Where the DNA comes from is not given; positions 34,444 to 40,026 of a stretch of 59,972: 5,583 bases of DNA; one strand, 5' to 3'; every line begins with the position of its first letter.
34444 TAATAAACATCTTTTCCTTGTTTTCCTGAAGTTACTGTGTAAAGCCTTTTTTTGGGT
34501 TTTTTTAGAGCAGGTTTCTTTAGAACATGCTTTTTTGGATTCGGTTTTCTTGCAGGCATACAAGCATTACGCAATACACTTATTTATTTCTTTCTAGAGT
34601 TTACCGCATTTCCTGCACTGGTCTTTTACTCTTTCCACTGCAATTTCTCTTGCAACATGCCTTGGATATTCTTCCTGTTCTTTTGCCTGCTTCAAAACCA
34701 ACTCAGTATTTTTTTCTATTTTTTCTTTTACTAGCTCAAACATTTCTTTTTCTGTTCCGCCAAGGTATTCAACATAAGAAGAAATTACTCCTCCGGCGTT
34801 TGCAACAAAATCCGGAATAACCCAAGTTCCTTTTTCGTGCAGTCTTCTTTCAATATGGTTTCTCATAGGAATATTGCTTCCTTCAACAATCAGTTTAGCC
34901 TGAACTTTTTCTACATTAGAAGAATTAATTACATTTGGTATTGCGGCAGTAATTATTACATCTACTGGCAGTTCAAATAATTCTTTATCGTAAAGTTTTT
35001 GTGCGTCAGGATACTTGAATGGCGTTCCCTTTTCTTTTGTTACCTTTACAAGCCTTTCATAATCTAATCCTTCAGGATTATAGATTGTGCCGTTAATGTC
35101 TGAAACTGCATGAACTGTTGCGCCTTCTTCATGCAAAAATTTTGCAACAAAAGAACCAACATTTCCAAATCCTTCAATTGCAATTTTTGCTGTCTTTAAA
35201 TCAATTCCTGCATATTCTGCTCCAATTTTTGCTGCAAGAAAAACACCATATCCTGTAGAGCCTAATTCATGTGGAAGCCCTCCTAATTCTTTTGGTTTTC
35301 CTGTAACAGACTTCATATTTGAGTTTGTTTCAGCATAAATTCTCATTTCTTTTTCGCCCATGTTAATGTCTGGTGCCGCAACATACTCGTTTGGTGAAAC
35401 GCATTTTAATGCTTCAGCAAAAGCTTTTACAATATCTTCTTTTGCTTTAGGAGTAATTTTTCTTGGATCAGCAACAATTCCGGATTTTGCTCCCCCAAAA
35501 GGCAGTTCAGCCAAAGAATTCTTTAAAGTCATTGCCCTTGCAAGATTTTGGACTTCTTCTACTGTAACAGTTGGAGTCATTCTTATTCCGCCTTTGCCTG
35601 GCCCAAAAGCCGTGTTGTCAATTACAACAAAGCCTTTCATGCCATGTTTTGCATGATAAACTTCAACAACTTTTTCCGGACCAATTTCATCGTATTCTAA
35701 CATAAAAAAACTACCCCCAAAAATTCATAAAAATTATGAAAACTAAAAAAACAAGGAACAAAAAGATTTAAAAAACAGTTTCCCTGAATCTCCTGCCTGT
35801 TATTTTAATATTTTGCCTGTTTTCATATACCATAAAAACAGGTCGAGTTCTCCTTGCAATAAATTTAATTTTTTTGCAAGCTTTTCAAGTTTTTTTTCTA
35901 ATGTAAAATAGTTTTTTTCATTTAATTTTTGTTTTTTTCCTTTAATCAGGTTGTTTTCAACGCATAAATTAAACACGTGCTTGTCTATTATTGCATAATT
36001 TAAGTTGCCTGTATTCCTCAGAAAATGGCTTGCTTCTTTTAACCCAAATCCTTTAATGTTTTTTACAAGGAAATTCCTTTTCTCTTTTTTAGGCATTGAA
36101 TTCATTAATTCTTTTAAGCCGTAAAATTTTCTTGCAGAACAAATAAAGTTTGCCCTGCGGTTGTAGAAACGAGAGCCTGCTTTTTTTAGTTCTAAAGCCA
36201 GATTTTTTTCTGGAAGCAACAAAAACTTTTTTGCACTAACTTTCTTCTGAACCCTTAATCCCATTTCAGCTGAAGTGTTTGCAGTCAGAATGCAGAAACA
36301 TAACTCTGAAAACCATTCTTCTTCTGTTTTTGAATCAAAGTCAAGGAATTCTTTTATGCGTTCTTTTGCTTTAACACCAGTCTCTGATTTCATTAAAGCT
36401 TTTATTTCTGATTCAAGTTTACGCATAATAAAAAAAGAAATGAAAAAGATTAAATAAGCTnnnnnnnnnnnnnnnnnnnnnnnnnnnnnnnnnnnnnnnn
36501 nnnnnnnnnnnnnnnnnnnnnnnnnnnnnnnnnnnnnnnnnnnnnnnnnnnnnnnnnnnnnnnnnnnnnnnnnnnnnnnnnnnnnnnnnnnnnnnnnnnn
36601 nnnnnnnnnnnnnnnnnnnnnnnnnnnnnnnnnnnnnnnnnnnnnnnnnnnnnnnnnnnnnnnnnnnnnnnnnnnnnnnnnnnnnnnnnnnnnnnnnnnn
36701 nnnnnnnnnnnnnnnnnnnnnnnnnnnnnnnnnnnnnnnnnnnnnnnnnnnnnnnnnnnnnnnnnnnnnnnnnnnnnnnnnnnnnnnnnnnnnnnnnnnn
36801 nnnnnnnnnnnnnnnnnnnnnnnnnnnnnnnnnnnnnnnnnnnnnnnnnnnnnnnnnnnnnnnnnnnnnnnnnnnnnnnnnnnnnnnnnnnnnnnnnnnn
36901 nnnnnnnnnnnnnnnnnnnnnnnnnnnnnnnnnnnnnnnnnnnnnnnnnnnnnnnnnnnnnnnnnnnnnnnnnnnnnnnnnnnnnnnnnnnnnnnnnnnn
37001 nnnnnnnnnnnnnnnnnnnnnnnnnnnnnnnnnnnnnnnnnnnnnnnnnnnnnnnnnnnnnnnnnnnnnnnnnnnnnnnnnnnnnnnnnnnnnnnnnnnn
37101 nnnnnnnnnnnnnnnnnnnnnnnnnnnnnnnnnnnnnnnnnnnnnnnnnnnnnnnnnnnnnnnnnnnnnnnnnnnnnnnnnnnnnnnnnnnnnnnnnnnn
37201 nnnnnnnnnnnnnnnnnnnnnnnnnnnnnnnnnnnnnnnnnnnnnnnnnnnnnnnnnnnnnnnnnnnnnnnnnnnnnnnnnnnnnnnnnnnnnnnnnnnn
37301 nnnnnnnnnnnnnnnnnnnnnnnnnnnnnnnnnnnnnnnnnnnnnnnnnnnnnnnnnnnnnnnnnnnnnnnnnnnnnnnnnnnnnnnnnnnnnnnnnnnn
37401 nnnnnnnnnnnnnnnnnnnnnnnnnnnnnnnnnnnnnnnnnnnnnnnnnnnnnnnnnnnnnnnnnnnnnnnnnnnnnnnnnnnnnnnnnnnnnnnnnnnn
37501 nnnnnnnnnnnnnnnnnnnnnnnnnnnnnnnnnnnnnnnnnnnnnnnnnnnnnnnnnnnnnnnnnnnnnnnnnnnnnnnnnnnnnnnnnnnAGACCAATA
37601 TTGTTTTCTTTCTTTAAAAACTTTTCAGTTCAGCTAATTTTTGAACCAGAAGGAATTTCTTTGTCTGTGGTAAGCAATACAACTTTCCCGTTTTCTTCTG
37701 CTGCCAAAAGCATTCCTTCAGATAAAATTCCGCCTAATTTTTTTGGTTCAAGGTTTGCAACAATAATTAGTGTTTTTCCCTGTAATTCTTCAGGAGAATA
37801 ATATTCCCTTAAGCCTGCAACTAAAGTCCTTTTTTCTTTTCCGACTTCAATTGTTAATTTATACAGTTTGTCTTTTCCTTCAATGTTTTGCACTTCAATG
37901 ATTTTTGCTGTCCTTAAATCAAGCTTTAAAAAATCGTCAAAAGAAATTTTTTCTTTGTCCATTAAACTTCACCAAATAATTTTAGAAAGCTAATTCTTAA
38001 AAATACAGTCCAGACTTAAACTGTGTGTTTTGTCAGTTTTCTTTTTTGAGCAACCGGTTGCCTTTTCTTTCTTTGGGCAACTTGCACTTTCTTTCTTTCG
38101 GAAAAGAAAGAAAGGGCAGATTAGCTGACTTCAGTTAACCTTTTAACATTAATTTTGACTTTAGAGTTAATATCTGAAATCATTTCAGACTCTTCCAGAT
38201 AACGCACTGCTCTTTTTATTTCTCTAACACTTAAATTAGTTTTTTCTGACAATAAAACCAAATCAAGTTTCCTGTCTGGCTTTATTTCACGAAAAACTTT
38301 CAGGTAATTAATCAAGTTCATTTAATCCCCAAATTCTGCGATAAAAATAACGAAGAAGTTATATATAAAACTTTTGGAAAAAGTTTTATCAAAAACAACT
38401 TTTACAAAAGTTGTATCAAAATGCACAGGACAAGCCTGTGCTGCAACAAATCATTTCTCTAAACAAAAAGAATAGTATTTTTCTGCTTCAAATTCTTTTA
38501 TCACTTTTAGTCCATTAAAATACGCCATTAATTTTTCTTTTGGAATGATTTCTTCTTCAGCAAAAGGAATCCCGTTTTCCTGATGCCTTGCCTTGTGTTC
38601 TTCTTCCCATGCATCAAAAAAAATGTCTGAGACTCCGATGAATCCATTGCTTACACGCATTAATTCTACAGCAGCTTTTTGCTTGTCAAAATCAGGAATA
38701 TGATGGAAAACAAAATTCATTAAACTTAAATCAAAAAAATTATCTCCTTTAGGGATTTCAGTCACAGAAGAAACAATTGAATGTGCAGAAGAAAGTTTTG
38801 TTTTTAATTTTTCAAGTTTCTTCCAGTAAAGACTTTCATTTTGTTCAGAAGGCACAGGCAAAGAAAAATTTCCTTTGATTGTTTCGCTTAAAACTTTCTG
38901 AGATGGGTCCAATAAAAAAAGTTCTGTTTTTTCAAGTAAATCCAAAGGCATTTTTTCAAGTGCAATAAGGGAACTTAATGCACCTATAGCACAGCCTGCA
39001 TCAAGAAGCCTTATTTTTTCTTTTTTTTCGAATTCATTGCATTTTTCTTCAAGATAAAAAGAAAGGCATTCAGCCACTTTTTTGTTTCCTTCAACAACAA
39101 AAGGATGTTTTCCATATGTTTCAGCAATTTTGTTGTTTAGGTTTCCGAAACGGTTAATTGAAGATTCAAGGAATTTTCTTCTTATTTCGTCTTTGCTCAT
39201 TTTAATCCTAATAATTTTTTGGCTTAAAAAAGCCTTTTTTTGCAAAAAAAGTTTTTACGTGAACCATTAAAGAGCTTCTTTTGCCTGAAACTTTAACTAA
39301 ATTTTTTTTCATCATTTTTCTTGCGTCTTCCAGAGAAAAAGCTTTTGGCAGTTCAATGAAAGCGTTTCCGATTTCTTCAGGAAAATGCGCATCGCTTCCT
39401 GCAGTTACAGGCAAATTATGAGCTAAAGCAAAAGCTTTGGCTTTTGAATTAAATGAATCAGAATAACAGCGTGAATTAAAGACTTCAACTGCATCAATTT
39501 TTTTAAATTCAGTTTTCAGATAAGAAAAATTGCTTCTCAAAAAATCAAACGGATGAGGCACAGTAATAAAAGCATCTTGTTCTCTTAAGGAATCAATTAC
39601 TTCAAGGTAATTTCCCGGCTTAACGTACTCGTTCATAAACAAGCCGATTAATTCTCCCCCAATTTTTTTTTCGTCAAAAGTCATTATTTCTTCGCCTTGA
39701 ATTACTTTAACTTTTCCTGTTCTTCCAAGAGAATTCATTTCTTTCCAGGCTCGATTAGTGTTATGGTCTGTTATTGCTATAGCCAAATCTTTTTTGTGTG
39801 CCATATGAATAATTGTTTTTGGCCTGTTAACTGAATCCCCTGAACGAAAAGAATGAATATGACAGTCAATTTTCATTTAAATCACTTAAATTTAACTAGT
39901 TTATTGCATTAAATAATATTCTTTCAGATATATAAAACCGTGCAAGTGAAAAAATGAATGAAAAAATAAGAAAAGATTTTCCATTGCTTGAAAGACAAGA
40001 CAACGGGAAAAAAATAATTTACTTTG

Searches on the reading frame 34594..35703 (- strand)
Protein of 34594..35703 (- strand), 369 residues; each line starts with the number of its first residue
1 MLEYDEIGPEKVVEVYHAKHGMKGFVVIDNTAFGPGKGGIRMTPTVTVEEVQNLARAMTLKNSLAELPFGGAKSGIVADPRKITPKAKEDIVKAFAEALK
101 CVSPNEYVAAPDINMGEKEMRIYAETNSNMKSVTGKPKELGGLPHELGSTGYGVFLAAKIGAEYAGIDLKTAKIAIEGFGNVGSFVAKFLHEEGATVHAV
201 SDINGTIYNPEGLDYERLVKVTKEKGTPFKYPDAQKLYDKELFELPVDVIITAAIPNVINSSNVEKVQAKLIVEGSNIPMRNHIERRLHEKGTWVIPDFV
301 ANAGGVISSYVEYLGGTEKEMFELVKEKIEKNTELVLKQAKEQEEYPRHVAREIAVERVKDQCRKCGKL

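Call 24: search_protein_families(library=pfam, proteins=[window:34594-35703:-], max_evalue=0.001)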
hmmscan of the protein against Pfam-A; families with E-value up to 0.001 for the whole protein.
window:34594-35703:- (369 aa): 2 families
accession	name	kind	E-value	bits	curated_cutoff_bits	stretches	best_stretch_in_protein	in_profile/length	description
PF00208.27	ELFV_dehydrog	-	4.2e-56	190.8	23.4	1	141-365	1-239/241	Glutamate/Leucine/Phenylalanine/Valine dehydrogenase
PF02812.23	ELFV_dehydrog_N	-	6.3e-30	104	25.3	1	10-126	2-126/129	Glu/Leu/Phe/Val dehydrogenase, dimerisation domain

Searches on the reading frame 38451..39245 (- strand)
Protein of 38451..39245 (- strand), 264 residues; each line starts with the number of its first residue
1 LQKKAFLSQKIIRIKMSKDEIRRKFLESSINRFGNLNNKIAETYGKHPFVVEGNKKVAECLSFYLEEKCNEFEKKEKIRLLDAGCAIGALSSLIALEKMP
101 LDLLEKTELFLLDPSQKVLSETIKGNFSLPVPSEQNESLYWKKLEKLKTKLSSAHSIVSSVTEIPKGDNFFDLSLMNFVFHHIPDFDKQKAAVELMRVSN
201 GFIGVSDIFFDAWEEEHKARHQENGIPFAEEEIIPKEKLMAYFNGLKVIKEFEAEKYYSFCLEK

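Call 23: search_protein_families(library=pfam, proteins=[window:38451-39245:-], max_evalue=0.001)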
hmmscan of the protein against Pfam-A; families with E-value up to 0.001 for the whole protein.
window:38451-39245:- (264 aa): 5 families
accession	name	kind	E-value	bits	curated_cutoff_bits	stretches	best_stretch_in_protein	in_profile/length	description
PF08241.18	Methyltransf_11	-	2e-05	25.5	21.2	1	145-198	32-86/95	Methyltransferase domain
PF13649.12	Methyltransf_25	-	8.5e-05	23.6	27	0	146-198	36-92/97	Methyltransferase domain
PF13847.12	Methyltransf_31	-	0.00052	20.2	27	0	75-194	2-98/145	Methyltransferase domain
PF08242.18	Methyltransf_12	-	0.00066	20.8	30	0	81-189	1-82/98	Methyltransferase domain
PF13489.12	Methyltransf_23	-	0.00071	19.8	27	0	72-187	16-98/164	Methyltransferase domain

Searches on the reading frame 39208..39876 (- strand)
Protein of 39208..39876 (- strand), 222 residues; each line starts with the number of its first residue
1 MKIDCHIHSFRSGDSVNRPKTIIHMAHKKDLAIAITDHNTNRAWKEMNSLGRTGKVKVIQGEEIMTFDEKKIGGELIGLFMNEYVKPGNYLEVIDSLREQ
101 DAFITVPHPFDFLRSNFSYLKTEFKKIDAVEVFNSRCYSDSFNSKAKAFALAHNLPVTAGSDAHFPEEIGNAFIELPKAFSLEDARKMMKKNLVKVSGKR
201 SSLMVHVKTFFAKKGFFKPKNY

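Call 23: search_protein_families(library=pfam, proteins=[window:39208-39876:-], max_evalue=0.001)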
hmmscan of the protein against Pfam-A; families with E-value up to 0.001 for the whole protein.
window:39208-39876:- (222 aa): 2 families
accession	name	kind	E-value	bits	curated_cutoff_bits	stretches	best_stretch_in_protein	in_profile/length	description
PF13263.12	PHP_C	-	1.1e-12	47.7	21.3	1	142-179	3-40/56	PHP-associated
PF02811.25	PHP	-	2.3e-08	35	26.4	1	4-84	1-83/164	PHP domain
